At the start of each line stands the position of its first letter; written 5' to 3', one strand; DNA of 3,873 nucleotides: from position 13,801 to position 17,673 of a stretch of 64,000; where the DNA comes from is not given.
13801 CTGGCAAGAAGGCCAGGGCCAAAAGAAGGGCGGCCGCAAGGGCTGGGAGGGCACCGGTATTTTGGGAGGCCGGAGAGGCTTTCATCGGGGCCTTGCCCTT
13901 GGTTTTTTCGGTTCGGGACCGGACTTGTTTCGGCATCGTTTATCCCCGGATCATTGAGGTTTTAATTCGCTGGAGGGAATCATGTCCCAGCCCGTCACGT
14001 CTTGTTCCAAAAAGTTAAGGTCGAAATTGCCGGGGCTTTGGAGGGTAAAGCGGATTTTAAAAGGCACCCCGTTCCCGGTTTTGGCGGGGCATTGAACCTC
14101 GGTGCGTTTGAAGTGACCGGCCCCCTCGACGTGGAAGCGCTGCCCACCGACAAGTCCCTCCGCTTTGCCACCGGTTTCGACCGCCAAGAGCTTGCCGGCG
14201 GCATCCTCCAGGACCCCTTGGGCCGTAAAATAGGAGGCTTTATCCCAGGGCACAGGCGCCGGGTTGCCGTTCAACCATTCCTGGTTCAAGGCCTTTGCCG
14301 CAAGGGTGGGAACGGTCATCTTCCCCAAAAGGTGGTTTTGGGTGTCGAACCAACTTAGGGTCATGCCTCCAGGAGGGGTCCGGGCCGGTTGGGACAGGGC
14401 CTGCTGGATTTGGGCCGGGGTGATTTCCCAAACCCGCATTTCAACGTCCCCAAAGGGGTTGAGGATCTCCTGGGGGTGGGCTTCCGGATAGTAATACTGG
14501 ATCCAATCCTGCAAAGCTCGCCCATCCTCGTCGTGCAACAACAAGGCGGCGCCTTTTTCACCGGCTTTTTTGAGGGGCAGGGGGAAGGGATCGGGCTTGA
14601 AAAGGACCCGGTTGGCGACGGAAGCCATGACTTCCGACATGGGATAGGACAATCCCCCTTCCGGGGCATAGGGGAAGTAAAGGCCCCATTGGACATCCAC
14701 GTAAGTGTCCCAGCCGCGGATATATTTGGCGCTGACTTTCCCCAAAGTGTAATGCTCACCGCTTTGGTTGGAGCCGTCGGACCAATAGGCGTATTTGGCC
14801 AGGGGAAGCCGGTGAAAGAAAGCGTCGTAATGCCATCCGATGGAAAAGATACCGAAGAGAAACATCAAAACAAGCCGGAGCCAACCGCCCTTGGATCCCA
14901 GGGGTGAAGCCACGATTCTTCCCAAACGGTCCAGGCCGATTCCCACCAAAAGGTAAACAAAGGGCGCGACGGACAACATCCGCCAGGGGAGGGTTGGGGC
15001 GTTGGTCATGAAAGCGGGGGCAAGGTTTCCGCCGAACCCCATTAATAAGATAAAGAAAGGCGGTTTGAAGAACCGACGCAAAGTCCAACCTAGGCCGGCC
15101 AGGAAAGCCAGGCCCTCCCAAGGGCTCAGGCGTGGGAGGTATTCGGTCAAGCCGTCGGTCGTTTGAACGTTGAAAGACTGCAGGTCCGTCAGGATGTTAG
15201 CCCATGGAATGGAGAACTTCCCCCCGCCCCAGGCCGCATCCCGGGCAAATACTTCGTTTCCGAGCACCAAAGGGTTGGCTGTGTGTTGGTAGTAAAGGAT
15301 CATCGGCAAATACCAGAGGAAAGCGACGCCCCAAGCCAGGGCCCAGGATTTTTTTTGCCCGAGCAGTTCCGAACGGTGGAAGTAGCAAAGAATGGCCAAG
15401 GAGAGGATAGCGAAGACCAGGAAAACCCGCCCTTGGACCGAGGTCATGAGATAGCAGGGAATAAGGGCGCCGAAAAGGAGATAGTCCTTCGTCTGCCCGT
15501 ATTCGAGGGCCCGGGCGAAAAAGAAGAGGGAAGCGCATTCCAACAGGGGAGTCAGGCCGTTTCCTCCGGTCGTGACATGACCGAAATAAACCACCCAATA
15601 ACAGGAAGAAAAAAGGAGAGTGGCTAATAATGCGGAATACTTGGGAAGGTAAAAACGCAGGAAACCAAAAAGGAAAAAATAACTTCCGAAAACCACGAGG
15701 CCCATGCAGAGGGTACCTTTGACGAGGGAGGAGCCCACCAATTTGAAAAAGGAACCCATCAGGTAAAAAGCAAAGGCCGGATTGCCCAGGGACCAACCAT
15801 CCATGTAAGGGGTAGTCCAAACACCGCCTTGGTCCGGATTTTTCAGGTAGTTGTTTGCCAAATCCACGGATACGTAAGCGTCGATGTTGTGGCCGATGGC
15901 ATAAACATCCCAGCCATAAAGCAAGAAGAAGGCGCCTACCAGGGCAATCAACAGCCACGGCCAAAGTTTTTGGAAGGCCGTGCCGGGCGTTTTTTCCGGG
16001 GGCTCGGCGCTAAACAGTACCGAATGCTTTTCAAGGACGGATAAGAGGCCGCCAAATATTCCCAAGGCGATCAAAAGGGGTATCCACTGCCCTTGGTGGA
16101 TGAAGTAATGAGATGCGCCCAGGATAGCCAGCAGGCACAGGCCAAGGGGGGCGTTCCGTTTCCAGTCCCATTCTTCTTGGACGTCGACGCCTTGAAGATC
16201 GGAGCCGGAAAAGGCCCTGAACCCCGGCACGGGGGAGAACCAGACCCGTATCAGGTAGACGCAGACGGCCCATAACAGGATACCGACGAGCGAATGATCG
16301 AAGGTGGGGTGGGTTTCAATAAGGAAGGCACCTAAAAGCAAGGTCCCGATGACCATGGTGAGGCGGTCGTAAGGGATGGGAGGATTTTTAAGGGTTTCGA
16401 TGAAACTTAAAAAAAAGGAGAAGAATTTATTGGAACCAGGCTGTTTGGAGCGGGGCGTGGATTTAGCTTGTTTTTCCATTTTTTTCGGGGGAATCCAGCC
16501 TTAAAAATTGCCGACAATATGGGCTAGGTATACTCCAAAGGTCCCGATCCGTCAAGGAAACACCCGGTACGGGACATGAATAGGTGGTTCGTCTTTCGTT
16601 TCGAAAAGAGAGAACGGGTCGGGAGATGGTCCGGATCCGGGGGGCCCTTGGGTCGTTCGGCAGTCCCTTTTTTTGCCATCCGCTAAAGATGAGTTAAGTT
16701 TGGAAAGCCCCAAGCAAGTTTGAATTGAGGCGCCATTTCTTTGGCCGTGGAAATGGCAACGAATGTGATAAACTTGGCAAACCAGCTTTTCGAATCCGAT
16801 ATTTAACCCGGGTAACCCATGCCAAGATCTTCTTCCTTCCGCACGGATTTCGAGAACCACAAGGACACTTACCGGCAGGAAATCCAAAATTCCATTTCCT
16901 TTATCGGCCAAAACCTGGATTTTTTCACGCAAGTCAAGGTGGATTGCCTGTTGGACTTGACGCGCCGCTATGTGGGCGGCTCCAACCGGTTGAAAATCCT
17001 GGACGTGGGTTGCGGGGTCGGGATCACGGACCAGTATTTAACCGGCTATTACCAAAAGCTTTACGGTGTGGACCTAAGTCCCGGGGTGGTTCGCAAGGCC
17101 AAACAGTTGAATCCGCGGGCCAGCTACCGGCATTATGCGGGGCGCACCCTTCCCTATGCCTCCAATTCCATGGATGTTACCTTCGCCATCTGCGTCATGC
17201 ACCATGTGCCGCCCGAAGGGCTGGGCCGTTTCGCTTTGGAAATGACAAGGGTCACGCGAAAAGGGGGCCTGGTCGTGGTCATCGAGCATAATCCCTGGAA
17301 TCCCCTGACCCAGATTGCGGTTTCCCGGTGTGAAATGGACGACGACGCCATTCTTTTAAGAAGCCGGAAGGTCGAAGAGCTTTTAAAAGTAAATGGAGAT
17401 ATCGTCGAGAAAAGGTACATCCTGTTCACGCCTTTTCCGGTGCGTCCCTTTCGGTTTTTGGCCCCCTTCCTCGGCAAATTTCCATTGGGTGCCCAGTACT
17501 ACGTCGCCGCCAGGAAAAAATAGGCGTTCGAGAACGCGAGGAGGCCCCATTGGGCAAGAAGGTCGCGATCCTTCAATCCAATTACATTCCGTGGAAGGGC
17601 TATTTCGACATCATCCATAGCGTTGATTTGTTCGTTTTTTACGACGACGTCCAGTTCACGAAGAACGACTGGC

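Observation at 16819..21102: Complete lipid-linked aminosugar donor module lacking an obvious flippase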

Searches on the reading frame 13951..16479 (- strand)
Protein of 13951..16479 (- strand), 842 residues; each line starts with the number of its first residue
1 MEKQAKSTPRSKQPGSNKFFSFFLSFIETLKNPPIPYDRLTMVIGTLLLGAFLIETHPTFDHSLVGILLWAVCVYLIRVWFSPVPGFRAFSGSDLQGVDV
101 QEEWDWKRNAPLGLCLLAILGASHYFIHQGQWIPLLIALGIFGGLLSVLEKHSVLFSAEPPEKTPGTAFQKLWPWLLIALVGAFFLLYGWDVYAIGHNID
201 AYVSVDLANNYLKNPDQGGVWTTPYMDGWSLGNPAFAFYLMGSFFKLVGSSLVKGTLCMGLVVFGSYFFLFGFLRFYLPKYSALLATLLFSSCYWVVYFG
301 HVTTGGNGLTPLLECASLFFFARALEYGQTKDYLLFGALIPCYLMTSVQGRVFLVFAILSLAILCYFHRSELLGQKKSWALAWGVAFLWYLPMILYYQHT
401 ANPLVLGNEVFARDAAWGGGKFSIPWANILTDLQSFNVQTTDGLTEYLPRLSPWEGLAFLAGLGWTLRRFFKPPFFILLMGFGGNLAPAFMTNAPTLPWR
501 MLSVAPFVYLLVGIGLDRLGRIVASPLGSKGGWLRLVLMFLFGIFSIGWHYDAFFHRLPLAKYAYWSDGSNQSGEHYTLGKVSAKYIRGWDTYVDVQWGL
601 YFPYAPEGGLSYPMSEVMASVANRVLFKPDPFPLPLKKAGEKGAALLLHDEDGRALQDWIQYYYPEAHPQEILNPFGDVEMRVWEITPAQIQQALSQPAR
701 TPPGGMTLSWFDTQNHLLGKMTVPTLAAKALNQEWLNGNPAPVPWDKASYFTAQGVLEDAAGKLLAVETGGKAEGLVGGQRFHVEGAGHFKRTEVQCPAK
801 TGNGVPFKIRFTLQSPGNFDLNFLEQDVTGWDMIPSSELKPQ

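Call 3: search_protein_families(library=pfam, proteins=[window:13951-16479:-], max_evalue=0.01)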
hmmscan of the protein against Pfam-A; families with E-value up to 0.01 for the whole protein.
window:13951-16479:- (842 aa): 1 family
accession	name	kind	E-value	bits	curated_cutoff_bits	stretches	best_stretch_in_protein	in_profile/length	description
PF13231.12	PMT_2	-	6e-08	33.5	26.1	1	234-395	3-159/160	Dolichyl-phosphate-mannose-protein mannosyltransferase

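Call 4: search_protein_families(library=ncbifam, proteins=[window:13951-16479:-], max_evalue=0.01)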
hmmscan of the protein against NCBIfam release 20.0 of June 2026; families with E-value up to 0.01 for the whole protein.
window:13951-16479:- (842 aa): 0 families

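Call 63: search_solved_structures(query=window:13951-16479:-, max_evalue=1)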
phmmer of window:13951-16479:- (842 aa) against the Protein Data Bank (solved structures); distinct sequences matched with E-value up to 1: 2.
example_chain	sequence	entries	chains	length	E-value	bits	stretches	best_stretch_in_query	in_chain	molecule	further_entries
24gc_A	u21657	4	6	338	0.099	13.5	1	683-787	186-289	Dihydroxypropanesulfonate (DHPS) TRAP transporter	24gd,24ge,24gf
4mdt_A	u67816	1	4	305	0.89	10.4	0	490-520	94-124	UDP-3-O-[3-hydroxymyristoyl] N-acetylglucosamine deacetylase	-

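Call 66: find_homologous_proteins(query=window:13951-16479:-, max_evalue=0.00001)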
Query window:13951-16479:- (842 aa): 6 proteins with E <= 0.00001 among 8000 candidates.
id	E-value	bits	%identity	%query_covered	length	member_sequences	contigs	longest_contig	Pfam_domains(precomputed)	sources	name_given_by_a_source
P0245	0.0e+0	1979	100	100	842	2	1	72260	PF13231.13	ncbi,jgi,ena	-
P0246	0.0e+0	1171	63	97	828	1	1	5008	PF13231.13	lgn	-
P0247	1.8e-269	914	51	97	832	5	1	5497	PF13231.13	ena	-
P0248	3.9e-245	834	48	100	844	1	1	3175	PF13231.13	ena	-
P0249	4.9e-207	708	44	100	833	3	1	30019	PF13231.13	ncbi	-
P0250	4.5e-187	642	43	95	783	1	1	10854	PF13231.13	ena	-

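Call 70: find_encoding_contigs(protein=P0249, flank=10000, max_places=1)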
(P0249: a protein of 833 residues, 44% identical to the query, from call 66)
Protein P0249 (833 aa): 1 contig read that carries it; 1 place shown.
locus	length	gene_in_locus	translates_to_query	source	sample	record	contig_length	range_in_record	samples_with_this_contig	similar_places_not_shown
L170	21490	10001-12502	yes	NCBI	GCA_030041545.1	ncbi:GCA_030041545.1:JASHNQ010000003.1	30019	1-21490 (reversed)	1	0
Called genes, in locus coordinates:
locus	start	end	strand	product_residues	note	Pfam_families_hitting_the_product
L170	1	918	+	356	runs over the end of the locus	PF01548:DEDD_Tnp_IS110, PF02371:Transposase_20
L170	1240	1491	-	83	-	PF00550:PP-binding (weak)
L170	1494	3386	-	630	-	-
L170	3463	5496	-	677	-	PF01436:NHL (weak)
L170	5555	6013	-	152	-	-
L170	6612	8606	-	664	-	PF01436:NHL (faint)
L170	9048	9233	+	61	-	-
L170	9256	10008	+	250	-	PF08305:NPCBM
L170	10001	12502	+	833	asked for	PF13231:PMT_2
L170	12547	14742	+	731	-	PF01564:Spermine_synth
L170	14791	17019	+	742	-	PF09586:YfhO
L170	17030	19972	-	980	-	PF07691:PA14 (faint)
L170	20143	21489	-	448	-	?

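Call 71: find_encoding_contigs(protein=P0250, flank=10000, max_places=1)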
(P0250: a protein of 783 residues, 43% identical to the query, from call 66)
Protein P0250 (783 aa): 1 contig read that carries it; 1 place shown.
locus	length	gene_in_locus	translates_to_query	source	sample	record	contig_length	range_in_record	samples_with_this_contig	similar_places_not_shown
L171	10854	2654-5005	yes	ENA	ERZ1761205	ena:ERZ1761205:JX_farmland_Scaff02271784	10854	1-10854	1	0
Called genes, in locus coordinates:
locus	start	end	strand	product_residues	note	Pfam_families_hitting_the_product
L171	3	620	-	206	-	?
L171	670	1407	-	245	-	PF08889:WbqC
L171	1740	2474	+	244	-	PF08305:NPCBM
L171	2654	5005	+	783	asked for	PF13231:PMT_2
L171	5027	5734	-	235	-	PF13489:Methyltransf_23 (weak), PF13847:Methyltransf_31, PF08241:Methyltransf_11, PF08242:Methyltransf_12, PF13649:Methyltransf_25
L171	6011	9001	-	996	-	-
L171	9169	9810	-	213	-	PF08305:NPCBM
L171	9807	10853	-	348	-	?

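Call 76: search_protein_families(library=pfam, proteins=[L171:6011-9001:-, L170:12547-14742:+], max_evalue=0.01)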
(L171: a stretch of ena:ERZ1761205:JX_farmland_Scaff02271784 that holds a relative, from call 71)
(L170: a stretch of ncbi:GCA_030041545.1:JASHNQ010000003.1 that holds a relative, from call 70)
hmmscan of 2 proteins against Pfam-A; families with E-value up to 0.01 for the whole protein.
L171:6011-9001:- (996 aa): 2 families
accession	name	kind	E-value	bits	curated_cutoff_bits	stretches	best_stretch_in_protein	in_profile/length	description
PF07691.17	PA14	-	0.00068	19.9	24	0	871-942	4-79/147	PA14 domain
PF13231.12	PMT_2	-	0.0033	18.1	26.1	1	250-344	19-113/160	Dolichyl-phosphate-mannose-protein mannosyltransferase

L170:12547-14742:+ (731 aa): 1 family
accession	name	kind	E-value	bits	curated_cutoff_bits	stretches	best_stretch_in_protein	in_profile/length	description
PF01564.23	Spermine_synth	-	3.9e-10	40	22.9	1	485-609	5-128/186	Spermine/spermidine synthase domain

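Call 77: predict_structure(alignment_id=A3)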
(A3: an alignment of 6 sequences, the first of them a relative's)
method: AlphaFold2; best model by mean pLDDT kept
length: 842 residues; sequences in the alignment: 6
mean_pLDDT: 42.8   pTM: 0.29
mean pLDDT of the five models: 42.8, 39.9, 39.6, 38.7, 35.6
residues with pLDDT >= 90: 0; 70-90: 57; 50-70: 187; < 50: 598
segments of 3 or more residues with pLDDT < 50: 1-32, 55-60, 81-107, 123-136, 142-144, 149-312, 345-356, 367-369, 391-535, 540-640, 647-649, 651-653, 673-681, 699-750, 815-818
pLDDT, mean of each block of 10 residues (from residue 1): 30 37 47 53 59 47 56 53 30 29 43 51 43 43 49 37 34 43 37 26 36 42 34 39 36 33 44 45 43 30 33 55 61 63 46 47 51 59 59 37 26 26 26 23 26 31 32 35 30 28 30 41 42 47 39 30 26 24 24 27 26 29 25 39 52 52 68 44 64 58 36 30 33 30 36 66 76 76 73 73 69 52 75 62 48
secondary structure, 60 per line:
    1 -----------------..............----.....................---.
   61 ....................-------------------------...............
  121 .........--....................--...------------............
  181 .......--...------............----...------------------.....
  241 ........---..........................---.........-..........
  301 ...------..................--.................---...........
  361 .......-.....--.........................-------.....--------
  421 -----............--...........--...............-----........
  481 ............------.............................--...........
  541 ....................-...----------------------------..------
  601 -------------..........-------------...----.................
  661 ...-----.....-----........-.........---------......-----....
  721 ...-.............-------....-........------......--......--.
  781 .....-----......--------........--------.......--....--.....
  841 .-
elements in order (helices of 4 or more, strands of 3 or more residues): H18-31 H36-56 H60-80 H106-129 H132-151 H169-187 H199-210 H236-248 H252-277 H281-289 H291-303 H310-327 H330-346 H350-367 H369-373 H376-400 H408-412 H426-437 H440-450 H453-467 H473-492 H499-527 H530-560 H614-623 E644-649 H650-663 E669-673 E679-686 H688-696 E706-711 E717-723 H725-737 H745-748 E750-757 E764-769 E772-777 E780-785 E791-796 E805-812 E821-827 E830-833 E839-841

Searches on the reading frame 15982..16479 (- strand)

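Call 54: search_protein_families(library=pfam, proteins=[window:15982-16479:-], max_evalue=10)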
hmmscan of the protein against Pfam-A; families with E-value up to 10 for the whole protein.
seq(166 aa): 1 family
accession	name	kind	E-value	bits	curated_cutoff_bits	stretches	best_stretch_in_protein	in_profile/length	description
PF04307.19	YdjM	-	0.0015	18.5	29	1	51-126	59-104/176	YdjM inner membrane protein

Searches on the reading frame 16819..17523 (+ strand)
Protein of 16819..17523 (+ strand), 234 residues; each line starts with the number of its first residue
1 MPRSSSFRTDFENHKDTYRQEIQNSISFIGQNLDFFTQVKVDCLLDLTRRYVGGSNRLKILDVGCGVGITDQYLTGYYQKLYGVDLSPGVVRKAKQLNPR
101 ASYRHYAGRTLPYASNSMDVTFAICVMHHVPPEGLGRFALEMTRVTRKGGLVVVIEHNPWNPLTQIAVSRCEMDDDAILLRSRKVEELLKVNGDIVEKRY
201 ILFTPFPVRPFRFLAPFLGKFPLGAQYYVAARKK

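Call 3: search_protein_families(library=pfam, proteins=[window:16819-17523:+], max_evalue=0.01)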
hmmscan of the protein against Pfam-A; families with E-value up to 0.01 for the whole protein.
window:16819-17523:+ (234 aa): 6 families
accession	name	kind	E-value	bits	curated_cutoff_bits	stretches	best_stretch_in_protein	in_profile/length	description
PF08241.18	Methyltransf_11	-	1.5e-18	67.7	21.2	1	61-154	1-95/95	Methyltransferase domain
PF13649.12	Methyltransf_25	-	4.4e-16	59.8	27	1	60-150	1-97/97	Methyltransferase domain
PF08242.18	Methyltransf_12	-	4.1e-09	37.5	30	1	61-151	1-97/98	Methyltransferase domain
PF13847.12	Methyltransf_31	-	2.4e-08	34.2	27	1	58-173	5-128/145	Methyltransferase domain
PF13489.12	Methyltransf_23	-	1.1e-05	25.7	27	1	54-158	20-120/164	Methyltransferase domain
PF03141.22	Methyltransf_29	-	0.0049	15.9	23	1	23-154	82-217/506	Putative S-adenosyl-L-methionine-dependent methyltransferase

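Call 4: search_protein_families(library=ncbifam, proteins=[window:16819-17523:+], max_evalue=0.01)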
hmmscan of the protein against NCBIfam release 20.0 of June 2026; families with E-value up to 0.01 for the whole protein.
window:16819-17523:+ (234 aa): 27 families (the best 25 are shown)
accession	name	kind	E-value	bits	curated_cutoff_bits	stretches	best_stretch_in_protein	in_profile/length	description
NF045667.1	MTase_DVU1556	equivalog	1.1e-14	54.4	155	1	55-154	21-119/213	DVU_1556 family methyltransferase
NF040539.1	AST_met_ArsM_2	exception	1.7e-08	34.6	240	1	50-165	50-174/262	putative arsinothricin biosynthesis methyltransferase ArsM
NF001241.0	PRK00216.1-2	equivalog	9.1e-08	32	327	1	47-158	42-151/231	demethylmenaquinone methyltransferase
TIGR01983.1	UbiG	equivalog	3e-07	30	102.95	1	56-154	49-151/228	bifunctional 2-polyprenyl-6-hydroxyphenol methylase/3-demethylubiquinol 3-O-methyltransferase UbiG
TIGR02072.1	BioC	equivalog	7e-07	29.3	184.95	1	52-153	31-131/244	malonyl-ACP O-methyltransferase BioC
NF007610.0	PRK10258.1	equivalog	9.1e-07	28.5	342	1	51-153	37-137/251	malonyl-ACP O-methyltransferase BioC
TIGR04345.1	ovoA_Cterm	equivalog_domain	3.9e-06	26.6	170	1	46-106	31-91/242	putative 4-mercaptohistidine N1-methyltransferase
NF008300.0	PRK11088.1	equivalog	1.1e-05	25.1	303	1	55-155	84-180/272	23S rRNA (guanine(745)-N(1))-methyltransferase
NF041537.1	ArsM_AhpD_UU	exception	1.2e-05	24.3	510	1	59-164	79-190/345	arsenite methyltransferase/AhpD domain selenoprotein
TIGR01934.1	MenG_MenH_UbiE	subfamily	1.8e-05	24.1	158.35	1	54-159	37-146/223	ubiquinone/menaquinone biosynthesis methyltransferase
NF008823.0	PRK11873.1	subfamily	8.2e-05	22.2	263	1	60-154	81-181/272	arsenite methyltransferase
TIGR02021.1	BchM-ChlM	equivalog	8.8e-05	22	158.9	1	24-121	24-122/218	magnesium protoporphyrin IX methyltransferase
NF041536.1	ArsM_DUF2284_UU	exception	0.00014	20.3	575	1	59-155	79-181/459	arsenite methyltransferase/DUF2284 domain selenoprotein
NF045825.1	FAmtase_mtf2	equivalog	0.00022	20.5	400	1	59-155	61-159/248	fatty-acid O-methyltransferase Mtf2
NF004851.0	PRK06202.1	equivalog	0.0003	20.3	243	1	55-155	59-167/237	hypothetical protein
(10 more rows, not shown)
